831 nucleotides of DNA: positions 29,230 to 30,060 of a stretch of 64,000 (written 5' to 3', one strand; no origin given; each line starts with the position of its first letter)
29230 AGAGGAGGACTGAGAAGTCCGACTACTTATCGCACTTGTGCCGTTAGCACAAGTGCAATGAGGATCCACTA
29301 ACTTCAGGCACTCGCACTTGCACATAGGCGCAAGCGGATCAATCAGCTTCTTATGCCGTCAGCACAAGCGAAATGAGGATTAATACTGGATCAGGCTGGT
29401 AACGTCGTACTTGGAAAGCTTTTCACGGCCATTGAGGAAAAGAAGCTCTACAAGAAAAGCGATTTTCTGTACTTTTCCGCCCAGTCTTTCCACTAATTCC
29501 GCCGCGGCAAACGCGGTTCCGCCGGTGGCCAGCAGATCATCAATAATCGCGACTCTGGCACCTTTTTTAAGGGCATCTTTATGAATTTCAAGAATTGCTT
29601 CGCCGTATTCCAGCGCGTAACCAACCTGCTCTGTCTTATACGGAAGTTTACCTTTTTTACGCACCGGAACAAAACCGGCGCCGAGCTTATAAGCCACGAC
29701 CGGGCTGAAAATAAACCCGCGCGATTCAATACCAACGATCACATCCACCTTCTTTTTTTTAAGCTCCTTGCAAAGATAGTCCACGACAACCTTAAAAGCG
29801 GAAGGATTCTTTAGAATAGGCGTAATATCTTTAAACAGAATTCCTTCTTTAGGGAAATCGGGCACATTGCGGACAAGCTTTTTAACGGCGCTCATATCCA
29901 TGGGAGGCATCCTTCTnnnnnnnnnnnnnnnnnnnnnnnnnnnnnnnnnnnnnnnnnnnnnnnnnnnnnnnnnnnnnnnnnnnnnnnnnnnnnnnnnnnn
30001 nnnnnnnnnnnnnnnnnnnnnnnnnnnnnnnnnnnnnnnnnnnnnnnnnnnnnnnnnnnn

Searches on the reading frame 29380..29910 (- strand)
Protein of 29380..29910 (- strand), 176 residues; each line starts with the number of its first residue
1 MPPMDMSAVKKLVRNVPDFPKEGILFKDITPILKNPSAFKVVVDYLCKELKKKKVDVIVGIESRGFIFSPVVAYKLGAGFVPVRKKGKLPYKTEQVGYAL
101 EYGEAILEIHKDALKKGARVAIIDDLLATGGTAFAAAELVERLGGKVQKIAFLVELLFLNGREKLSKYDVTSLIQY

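Call 13: search_protein_families(library=pfam, proteins=[window:29380-29910:-], max_evalue=0.001)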
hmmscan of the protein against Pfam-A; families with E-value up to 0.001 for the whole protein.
window:29380-29910:- (176 aa): 1 family
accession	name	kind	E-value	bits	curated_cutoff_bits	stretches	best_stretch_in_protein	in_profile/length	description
PF00156.33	Pribosyltran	-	4.3e-16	59.1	26.3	1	32-158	5-125/158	Phosphoribosyl transferase domain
